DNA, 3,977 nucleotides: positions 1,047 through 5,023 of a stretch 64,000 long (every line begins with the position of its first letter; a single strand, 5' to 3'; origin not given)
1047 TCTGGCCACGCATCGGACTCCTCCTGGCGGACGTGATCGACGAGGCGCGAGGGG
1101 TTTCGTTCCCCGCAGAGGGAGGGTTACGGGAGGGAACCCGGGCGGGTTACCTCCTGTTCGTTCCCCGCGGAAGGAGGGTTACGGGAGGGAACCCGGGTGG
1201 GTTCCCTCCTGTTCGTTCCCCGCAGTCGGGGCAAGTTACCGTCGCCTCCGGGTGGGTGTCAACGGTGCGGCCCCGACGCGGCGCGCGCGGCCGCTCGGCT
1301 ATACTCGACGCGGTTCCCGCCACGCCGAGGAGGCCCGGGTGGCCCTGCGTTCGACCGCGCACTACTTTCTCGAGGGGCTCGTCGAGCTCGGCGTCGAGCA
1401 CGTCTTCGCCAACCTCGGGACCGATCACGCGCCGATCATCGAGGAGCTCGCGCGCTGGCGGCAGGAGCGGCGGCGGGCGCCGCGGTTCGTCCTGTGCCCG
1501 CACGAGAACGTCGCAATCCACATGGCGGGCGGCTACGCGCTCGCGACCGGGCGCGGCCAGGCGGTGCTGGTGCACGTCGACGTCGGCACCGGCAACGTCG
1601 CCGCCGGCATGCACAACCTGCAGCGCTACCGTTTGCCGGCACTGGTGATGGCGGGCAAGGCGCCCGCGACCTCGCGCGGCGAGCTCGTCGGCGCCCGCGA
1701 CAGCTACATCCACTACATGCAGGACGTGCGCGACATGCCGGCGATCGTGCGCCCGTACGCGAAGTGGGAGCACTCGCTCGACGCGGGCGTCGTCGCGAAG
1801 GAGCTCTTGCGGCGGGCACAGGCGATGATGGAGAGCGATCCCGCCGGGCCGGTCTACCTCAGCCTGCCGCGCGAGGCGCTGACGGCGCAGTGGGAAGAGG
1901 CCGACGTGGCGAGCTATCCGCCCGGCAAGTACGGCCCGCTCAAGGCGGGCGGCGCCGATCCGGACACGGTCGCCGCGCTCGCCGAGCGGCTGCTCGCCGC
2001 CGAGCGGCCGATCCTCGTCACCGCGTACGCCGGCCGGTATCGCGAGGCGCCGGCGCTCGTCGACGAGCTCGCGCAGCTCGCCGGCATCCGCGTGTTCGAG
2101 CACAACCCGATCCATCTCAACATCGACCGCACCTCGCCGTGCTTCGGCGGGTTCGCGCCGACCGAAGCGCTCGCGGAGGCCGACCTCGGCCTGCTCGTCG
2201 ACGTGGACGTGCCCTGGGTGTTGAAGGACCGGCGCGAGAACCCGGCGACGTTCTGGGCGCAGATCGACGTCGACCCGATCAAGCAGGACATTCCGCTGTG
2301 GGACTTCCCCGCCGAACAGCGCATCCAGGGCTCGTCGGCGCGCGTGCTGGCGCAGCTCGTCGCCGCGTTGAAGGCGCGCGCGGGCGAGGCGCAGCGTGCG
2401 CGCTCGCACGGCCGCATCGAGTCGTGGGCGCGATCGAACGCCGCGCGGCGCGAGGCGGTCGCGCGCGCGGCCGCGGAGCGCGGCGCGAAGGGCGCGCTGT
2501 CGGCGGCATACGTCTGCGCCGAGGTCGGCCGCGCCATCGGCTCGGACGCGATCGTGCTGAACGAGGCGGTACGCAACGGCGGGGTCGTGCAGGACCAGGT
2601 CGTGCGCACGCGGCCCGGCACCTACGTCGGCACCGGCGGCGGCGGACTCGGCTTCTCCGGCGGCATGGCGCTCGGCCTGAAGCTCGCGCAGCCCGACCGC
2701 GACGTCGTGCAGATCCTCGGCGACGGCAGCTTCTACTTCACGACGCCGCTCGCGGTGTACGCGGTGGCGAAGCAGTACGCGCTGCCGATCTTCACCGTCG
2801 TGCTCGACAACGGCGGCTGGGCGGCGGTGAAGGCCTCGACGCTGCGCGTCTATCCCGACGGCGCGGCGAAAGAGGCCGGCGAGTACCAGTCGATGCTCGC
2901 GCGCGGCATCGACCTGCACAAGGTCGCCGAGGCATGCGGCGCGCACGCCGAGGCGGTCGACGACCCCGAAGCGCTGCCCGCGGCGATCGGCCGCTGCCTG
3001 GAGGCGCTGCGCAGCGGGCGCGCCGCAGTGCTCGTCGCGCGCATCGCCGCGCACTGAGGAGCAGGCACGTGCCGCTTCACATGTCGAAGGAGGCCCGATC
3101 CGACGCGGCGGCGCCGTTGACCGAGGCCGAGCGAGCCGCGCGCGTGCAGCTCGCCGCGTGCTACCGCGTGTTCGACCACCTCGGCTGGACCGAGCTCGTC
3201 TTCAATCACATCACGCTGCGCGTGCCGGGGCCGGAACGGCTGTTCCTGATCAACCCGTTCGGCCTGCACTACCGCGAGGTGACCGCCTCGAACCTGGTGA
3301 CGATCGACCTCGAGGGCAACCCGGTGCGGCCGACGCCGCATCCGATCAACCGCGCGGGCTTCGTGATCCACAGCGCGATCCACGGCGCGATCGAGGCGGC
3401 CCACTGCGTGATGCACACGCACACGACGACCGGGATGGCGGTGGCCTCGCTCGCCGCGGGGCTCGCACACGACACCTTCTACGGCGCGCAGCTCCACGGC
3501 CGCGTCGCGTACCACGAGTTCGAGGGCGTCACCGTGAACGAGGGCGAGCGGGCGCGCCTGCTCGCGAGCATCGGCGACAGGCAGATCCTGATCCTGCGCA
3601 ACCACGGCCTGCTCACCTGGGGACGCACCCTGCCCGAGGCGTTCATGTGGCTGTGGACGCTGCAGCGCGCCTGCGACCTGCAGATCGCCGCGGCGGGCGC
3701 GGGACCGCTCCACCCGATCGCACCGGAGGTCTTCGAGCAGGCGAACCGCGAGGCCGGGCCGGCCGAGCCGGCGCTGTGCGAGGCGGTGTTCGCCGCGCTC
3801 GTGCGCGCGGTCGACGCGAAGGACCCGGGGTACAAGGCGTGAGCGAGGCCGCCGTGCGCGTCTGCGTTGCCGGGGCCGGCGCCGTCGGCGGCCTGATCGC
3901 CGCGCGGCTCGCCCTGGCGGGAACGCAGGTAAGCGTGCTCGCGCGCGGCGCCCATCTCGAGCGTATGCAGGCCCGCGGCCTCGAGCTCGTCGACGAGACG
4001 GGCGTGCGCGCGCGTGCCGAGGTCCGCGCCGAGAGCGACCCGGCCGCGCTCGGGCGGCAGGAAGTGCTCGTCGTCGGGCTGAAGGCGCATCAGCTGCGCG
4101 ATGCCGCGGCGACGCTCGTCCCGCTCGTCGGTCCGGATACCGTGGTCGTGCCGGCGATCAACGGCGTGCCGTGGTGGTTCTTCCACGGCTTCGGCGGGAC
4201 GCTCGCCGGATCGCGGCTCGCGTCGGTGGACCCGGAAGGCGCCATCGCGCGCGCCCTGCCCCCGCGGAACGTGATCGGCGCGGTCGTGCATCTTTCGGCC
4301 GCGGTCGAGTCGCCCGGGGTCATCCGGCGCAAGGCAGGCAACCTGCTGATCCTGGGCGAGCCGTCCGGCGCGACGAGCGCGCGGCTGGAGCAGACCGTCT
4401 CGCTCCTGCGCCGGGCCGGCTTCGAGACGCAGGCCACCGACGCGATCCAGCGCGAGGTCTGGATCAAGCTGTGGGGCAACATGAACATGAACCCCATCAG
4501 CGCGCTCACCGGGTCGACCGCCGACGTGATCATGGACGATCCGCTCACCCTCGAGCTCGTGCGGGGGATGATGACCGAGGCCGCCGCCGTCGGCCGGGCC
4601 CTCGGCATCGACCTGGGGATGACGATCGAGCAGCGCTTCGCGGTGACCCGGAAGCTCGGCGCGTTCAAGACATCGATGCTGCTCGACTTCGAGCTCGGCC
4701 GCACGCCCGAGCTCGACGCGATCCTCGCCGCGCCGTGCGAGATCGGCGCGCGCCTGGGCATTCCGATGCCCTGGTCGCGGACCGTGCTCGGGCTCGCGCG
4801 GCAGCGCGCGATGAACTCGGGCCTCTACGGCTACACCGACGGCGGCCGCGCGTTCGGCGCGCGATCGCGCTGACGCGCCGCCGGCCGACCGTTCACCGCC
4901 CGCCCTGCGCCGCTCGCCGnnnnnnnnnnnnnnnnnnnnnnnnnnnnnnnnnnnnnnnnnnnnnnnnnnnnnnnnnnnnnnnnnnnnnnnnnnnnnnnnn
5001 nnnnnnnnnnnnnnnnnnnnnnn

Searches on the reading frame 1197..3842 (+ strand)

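Call 67: search_protein_families(library=ncbifam, proteins=[window:1197-3842:+], max_evalue=1e-20)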
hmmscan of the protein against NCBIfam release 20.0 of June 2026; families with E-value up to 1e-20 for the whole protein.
window:1197-3842:+ (881 aa): 6 families
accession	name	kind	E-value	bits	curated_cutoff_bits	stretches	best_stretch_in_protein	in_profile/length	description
NF005451.0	PRK07044.1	subfamily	3.4e-98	327.8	207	1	631-880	5-255/256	aldolase II superfamily protein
NF004855.0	PRK06208.1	subfamily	1.7e-46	158.7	255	1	636-861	30-256/274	class II aldolase/adducin family protein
NF005068.0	PRK06486.1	equivalog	1.6e-44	152.1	269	1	642-880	21-261/262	aldolase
NF005689.0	PRK07490.1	equivalog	4.2e-38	130.9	260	1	642-879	8-246/248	hypothetical protein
NF005186.0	PRK06661.1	equivalog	3.1e-33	115.4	339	1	649-874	7-233/235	hypothetical protein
NF005484.0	PRK07090.1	equivalog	8.5e-24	84.2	261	1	630-850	13-231/260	aldolase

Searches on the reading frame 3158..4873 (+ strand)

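Call 67: search_protein_families(library=ncbifam, proteins=[window:3158-4873:+], max_evalue=1e-20)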
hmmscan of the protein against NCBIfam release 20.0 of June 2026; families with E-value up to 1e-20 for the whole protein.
window:3158-4873:+ (571 aa): 7 families
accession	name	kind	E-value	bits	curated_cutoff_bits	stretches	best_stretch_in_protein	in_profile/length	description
NF005089.0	PRK06522.1-4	subfamily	3.7e-124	414.4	223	1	233-557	1-324/326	2-dehydropantoate 2-reductase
TIGR00745.1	apbA_panE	subfamily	4.5e-55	187.1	141.35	2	360-548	108-299/305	2-dehydropantoate 2-reductase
NF005091.0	PRK06522.2-2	equivalog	2e-44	152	252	1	356-549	106-295/302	2-dehydropantoate 2-reductase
NF004887.0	PRK06249.1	equivalog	5.4e-40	137.5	360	1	358-542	111-302/316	putative 2-dehydropantoate 2-reductase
NF005094.0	PRK06522.2-5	equivalog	2.2e-30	106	382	0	234-337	2-104/307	2-dehydropantoate 2-reductase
NF005092.1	PRK06522.2-3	equivalog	1.5e-23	83.4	500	0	370-548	113-292/296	2-dehydropantoate 2-reductase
NF006083.0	PRK08229.1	equivalog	2.6e-23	82.5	371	0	233-337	3-110/341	2-dehydropantoate 2-reductase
